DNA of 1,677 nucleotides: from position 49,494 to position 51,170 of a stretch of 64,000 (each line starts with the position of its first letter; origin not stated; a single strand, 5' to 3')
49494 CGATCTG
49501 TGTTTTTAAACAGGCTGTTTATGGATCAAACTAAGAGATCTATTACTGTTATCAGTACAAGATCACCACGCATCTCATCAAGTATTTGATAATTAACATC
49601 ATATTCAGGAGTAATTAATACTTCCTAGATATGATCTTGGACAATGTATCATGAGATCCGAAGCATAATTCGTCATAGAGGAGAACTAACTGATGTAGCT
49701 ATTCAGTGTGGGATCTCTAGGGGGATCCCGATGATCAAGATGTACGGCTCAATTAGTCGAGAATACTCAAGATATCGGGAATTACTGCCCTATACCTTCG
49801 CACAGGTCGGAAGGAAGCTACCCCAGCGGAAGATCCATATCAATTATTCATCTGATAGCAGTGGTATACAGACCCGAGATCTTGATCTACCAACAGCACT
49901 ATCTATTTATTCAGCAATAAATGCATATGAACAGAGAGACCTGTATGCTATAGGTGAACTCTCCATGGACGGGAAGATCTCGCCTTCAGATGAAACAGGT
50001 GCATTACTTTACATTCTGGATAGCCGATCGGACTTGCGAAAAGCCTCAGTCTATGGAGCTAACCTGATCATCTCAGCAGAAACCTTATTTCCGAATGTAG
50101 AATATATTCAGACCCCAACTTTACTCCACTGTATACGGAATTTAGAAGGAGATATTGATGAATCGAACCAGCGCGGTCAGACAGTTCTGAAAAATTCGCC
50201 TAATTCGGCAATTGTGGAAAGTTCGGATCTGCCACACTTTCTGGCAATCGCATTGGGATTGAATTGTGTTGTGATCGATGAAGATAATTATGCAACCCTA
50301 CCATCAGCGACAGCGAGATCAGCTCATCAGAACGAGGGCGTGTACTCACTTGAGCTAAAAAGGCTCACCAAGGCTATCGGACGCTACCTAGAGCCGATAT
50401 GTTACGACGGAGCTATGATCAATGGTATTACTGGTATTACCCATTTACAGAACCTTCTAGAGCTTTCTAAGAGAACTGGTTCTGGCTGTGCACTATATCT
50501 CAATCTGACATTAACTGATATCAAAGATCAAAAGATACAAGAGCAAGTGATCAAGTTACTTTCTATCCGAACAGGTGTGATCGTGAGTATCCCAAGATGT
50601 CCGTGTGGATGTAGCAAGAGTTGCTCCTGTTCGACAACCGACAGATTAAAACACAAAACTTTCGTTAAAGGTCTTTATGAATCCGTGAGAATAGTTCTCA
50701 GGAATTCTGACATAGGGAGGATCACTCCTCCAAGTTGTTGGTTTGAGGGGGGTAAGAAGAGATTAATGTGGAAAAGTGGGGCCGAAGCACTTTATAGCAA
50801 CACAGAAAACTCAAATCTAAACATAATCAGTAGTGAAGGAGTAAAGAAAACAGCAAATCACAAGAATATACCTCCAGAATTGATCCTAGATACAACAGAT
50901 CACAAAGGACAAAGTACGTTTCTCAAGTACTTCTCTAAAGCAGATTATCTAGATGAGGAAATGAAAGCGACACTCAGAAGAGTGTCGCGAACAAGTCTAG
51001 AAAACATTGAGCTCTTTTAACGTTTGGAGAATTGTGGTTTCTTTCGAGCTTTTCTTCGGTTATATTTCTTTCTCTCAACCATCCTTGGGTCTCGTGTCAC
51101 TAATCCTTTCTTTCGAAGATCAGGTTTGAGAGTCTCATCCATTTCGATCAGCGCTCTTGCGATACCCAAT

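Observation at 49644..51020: ComM/YifB-like protein with an intact Lon-like N-domain and CPCG motif but no recognisable Walker A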

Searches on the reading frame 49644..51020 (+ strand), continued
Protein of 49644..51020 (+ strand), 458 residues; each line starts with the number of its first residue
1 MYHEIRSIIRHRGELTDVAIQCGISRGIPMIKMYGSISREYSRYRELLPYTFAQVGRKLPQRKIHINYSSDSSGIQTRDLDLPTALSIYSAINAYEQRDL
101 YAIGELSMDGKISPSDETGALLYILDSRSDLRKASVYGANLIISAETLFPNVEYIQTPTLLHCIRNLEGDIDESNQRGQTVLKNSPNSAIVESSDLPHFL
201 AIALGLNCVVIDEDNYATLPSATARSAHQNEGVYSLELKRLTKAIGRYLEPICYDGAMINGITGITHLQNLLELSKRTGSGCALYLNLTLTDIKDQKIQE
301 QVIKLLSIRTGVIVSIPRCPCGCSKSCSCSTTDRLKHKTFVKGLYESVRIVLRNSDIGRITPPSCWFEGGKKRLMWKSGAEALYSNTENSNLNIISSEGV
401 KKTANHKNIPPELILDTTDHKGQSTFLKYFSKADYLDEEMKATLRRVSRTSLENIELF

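Call 76: find_encoding_contigs(protein=P0091, flank=4000, max_places=3)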
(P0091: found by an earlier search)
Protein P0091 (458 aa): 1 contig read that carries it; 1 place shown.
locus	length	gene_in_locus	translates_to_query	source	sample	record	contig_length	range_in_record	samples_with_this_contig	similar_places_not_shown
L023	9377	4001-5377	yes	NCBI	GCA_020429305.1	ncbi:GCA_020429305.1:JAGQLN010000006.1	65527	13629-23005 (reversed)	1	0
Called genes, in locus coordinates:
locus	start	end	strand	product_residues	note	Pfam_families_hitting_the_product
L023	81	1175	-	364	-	PF01702:TGT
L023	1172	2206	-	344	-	PF02547:Queuosine_synth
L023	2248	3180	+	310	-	PF00551:Formyl_trans_N, PF02911:Formyl_trans_C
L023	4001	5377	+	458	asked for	PF13541:ChlI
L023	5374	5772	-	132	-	PF00380:Ribosomal_S9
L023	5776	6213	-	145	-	PF00572:Ribosomal_L13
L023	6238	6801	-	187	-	PF01196:Ribosomal_L17 (weak)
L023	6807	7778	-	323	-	PF01193:RNA_pol_L, PF01000:RNA_pol_A_bac, PF14520:HHH_5 (faint), PF03118:RNA_pol_A_CTD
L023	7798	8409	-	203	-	PF00163:Ribosomal_S4, PF01479:S4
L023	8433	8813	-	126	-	PF00411:Ribosomal_S11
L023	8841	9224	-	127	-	PF00416:Ribosomal_S13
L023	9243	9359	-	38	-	PF00444:Ribosomal_L36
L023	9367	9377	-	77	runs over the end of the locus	PF01176:eIF-1a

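Call 77: find_encoding_contigs(protein=P0093, flank=4000, max_places=3)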
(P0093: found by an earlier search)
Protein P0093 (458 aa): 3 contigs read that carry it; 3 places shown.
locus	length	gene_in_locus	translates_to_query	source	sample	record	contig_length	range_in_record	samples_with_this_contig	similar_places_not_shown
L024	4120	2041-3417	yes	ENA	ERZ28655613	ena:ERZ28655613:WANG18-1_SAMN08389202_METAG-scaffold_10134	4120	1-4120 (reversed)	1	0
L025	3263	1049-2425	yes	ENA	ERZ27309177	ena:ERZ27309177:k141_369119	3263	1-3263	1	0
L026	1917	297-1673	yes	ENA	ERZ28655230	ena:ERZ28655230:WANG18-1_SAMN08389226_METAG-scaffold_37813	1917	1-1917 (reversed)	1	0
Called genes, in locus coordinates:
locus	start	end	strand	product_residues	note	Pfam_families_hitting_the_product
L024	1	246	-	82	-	?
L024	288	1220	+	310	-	PF00551:Formyl_trans_N, PF02911:Formyl_trans_C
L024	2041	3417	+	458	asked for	PF13541:ChlI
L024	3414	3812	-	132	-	PF00380:Ribosomal_S9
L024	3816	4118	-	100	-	?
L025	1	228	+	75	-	?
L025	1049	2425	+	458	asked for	PF13541:ChlI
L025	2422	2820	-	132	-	PF00380:Ribosomal_S9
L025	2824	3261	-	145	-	PF00572:Ribosomal_L13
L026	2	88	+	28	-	?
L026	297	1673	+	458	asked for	PF13541:ChlI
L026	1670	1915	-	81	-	?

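Call 78: find_encoding_contigs(protein=P0102, flank=4000, max_places=3)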
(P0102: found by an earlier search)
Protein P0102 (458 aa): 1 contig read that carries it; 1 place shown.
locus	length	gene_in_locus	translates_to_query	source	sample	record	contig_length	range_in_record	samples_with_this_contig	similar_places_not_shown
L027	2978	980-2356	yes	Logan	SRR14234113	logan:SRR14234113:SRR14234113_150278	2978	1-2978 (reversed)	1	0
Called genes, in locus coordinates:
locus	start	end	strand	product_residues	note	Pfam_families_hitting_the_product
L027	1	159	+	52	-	?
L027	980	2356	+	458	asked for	PF13541:ChlI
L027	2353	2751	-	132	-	PF00380:Ribosomal_S9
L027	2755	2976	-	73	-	?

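Call 80: search_protein_families(library=pfam, proteins=[P0002, P0004, P0036, P0077, P0064, P0024, P0081], max_evalue=0.01)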
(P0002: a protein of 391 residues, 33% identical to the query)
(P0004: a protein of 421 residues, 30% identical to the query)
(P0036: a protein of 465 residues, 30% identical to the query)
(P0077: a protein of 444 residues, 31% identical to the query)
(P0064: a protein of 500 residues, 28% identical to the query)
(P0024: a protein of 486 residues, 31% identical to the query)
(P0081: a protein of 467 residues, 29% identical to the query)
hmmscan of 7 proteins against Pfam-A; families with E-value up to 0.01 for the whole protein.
P0002 (391 aa): 1 family
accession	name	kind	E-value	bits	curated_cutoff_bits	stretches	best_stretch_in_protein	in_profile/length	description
PF13541.12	ChlI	-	9.2e-13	48.6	27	1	20-130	1-111/121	Subunit ChlI of Mg-chelatase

P0004 (421 aa): 1 family
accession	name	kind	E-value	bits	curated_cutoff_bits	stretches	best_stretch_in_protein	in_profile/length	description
PF13541.12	ChlI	-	4.9e-10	39.8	27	1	20-128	1-110/121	Subunit ChlI of Mg-chelatase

P0036 (465 aa): 22 families
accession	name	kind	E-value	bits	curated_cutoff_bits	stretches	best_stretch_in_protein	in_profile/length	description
PF01078.27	Mg_chelatase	-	4.7e-36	124.6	20.3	1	192-374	10-203/207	Magnesium chelatase, subunit ChlI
PF13541.12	ChlI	-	3.6e-21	75.7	27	1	20-139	1-120/121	Subunit ChlI of Mg-chelatase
PF07728.20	AAA_5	-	2.9e-12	47.2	22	1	207-331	2-125/139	AAA domain (dynein-related subfamily)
PF00004.35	AAA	-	7.6e-07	30.1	21.2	1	207-296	1-73/131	ATPase family associated with various cellular activities (AAA)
PF13335.12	Mg_chelatase_C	-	9e-07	29.8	26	1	403-459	38-94/94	Magnesium chelatase, subunit ChlI C-terminal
PF00493.29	MCM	-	1.1e-05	25.1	23.3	1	199-377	52-211/224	MCM P-loop domain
PF13401.12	AAA_22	-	2.2e-05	25.2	27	1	203-289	4-93/130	AAA domain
PF20720.3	nSTAND3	-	5.4e-05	23.4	27.2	1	188-244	1-56/155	Novel STAND NTPase 3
PF13191.12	AAA_16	-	8.8e-05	23.5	32.6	1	194-231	13-51/167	AAA ATPase domain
PF20030.5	bpMoxR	-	0.00012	21.6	27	1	192-237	19-63/205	MoxR domain in the MoxR-vWA-beta-propeller ternary systems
PF13238.12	AAA_18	-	0.00032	21.6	29.4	1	208-252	2-42/128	AAA domain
PF05496.18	RuvB_N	-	0.00066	19.9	27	0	206-228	35-57/159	Holliday junction DNA helicase RuvB P-loop domain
PF13245.12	AAA_19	-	0.00068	20.3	25.1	1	203-307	10-117/134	AAA domain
PF07724.20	AAA_2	-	0.0013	19.2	27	1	206-365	5-164/166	AAA domain (Cdc48 subfamily)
PF13173.12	AAA_14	-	0.0017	18.8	27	1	206-293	4-75/129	AAA domain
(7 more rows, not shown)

P0077 (444 aa): 3 families
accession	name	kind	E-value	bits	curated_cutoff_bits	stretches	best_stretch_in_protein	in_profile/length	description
PF13541.12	ChlI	-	9.1e-37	126.1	27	1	21-142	2-121/121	Subunit ChlI of Mg-chelatase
PF01078.27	Mg_chelatase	-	1.1e-05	25.4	20.3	0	290-336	144-192/207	Magnesium chelatase, subunit ChlI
PF05362.19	Lon_C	-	0.00031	20.8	21.1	1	62-165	94-200/205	Lon protease (S16) C-terminal proteolytic domain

P0064 (500 aa): 3 families
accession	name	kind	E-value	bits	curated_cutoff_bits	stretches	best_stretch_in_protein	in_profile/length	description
PF01078.27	Mg_chelatase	-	1.4e-20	74.1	20.3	1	207-395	4-199/207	Magnesium chelatase, subunit ChlI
PF13541.12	ChlI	-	1e-13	51.6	27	1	40-133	5-96/121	Subunit ChlI of Mg-chelatase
PF13335.12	Mg_chelatase_C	-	0.00018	22.5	26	1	411-487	9-91/94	Magnesium chelatase, subunit ChlI C-terminal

P0024 (486 aa): 3 families
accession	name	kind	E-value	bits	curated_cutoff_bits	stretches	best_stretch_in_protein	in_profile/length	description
PF13541.12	ChlI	-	1.3e-18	67.5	27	1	21-119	1-99/121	Subunit ChlI of Mg-chelatase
PF01078.27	Mg_chelatase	-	1.6e-18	67.3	20.3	1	191-342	5-160/207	Magnesium chelatase, subunit ChlI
PF13335.12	Mg_chelatase_C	-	0.0016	19.4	26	1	378-460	6-93/94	Magnesium chelatase, subunit ChlI C-terminal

P0081 (467 aa): 2 families
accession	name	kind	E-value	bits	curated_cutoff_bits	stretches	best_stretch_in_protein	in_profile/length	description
PF13541.12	ChlI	-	2.3e-18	66.7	27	1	70-190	1-121/121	Subunit ChlI of Mg-chelatase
PF13335.12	Mg_chelatase_C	-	1.3e-10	42.1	26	1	378-460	10-93/94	Magnesium chelatase, subunit ChlI C-terminal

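Call 81: search_protein_families(library=padloc, proteins=[window:49644-51020:+, P0002, P0004], max_evalue=0.01)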
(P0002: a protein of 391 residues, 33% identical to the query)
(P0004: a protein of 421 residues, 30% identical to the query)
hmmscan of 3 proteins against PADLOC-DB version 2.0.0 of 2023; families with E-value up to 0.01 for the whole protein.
window:49644-51020:+ (458 aa): 0 families

P0002 (391 aa): 1 family
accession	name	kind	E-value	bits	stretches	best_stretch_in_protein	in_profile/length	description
PDLC02506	BrxL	-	0.0025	14.2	1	58-122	564-628/680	BrxL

P0004 (421 aa): 1 family
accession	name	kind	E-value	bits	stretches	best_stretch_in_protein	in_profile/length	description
PDLC01981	CARF_m2--CARF_LON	-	0.00089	16.8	1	73-123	125-173/408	-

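Call 83: find_related_loci(query=A3, collection=metagenome_contigs, flank=4000)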
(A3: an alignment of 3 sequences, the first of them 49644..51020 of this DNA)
Query A3 (458 aa) in metagenome_contigs; peptide patterns used: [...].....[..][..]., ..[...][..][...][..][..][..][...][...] (x = any residue, [..] = any of these).
153 stretches matched a pattern, but none encodes a relative of the query by tblastn (E <= 1e-3).

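Call 86: find_encoding_contigs(protein=P0024, flank=6000, max_places=2)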
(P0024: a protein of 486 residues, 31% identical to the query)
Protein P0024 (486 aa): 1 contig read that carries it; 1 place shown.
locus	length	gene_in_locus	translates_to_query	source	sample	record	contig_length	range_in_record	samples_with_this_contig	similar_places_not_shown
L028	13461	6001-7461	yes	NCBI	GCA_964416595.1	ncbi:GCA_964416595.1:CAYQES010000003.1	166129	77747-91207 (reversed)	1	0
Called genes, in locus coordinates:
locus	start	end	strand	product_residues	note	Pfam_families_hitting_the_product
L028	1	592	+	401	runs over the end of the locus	PF13439:Glyco_transf_4, PF13579:Glyco_trans_4_4, PF20706:GT4-conflict, PF00534:Glycos_transf_1, PF13692:Glyco_trans_1_4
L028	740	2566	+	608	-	PF00575:S1, PF00575:S1, PF23459:S1_RRP5, PF00575:S1, PF23459:S1_RRP5 (weak), PF00575:S1, PF23459:S1_RRP5, PF00575:S1, +4 more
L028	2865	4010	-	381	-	-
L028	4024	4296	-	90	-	-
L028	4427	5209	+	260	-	PF00574:CLP_protease (faint), PF25145:NfeD1b_N, PF01343:Peptidase_S49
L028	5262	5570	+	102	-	-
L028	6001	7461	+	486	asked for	PF13541:ChlI, PF01078:Mg_chelatase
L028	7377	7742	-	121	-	PF07238:PilZ (weak)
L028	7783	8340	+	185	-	-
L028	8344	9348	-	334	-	PF01336:tRNA_anti-codon, PF01966:HD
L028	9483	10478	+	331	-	PF00044:Gp_dh_N, PF02800:Gp_dh_C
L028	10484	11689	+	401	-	PF00162:PGK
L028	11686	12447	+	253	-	PF00121:TIM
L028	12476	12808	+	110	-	PF03840:SecG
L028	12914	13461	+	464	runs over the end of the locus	PF05140:ResB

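Call 87: find_encoding_contigs(protein=P0077, flank=6000, max_places=2)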
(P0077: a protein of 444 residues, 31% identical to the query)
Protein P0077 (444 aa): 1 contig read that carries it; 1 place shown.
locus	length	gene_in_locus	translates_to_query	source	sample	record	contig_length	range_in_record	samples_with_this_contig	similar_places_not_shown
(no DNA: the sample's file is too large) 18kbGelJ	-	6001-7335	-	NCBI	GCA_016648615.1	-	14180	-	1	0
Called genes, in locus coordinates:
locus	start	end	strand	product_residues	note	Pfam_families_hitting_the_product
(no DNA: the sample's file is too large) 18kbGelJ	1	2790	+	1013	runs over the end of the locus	PF13491:FtsK_4TM, PF17854:FtsK_alpha, PF01580:FtsK_SpoIIIE, PF09397:FtsK_gamma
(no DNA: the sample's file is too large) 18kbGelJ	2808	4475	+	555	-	PF01268:FTHFS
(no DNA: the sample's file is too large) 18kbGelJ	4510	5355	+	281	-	PF01261:AP_endonuc_2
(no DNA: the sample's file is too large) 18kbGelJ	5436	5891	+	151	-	PF22811:Zn_ribbon_NrdR, PF03477:ATP-cone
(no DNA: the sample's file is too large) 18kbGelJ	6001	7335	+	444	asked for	PF13541:ChlI, PF01078:Mg_chelatase (faint)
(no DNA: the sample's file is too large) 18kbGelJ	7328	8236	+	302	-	PF02481:DNA_processg_A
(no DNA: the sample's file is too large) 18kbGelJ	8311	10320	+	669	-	PF01751:Toprim, PF01131:Topoisom_bac, PF01396:Zn_ribbon_Top1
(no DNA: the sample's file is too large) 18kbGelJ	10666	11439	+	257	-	PF06018:CodY, PF08222:HTH_CodY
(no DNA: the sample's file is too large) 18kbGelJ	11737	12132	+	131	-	-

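Call 91: search_solved_structures(query=P0036, max_evalue=1e-10, show_alignments=1)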
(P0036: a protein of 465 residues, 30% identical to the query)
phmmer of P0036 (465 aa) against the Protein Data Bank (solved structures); distinct sequences matched with E-value up to 1e-10: 1.
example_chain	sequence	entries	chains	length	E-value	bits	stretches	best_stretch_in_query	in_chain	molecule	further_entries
8rxd_F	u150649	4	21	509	1.4e-36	129.4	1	15-460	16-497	Competence related protein ComM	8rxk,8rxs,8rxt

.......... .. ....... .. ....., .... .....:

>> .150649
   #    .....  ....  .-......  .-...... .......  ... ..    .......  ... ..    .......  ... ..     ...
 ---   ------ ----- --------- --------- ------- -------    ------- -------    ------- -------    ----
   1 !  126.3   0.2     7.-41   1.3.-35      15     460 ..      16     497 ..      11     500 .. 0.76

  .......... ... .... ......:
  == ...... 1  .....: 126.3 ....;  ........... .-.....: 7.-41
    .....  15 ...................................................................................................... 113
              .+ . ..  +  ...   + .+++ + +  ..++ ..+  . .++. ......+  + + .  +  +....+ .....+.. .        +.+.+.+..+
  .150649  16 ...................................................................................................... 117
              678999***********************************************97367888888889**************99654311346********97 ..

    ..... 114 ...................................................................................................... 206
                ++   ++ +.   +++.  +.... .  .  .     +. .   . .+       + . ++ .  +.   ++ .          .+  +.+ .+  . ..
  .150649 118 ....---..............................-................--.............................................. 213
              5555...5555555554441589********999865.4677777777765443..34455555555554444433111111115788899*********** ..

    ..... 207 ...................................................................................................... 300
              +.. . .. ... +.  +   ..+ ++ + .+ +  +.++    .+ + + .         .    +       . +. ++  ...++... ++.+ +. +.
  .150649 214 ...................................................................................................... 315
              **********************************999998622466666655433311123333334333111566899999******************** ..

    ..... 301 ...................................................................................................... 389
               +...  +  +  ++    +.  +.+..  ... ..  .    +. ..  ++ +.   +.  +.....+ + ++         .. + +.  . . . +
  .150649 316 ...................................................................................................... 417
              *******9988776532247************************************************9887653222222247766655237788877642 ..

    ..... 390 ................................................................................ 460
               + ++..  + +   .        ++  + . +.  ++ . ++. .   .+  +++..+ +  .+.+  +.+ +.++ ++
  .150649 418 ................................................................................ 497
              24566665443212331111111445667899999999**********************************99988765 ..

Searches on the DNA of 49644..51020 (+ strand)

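Call 84: search_rna_families(sources=[L018, L016, L012], threshold=gathering)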
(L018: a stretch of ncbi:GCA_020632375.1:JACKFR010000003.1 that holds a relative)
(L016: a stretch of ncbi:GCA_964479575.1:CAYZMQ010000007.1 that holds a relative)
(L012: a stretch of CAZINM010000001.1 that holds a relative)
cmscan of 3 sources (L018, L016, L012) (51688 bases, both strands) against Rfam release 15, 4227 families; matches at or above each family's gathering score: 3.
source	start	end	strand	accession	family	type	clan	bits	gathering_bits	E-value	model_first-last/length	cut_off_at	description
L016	8215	8538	-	RF00010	RNaseP_bact_a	Gene; ribozyme;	CL00002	181.9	100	3.2e-57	1-367/367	no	Bacterial RNase P class A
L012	11681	12027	+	RF00010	RNaseP_bact_a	Gene; ribozyme;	CL00002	165.5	100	1.1e-51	1-367/367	no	Bacterial RNase P class A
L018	2410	2727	-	RF00010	RNaseP_bact_a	Gene; ribozyme;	CL00002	157.5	100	5.7e-49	1-367/367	no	Bacterial RNase P class A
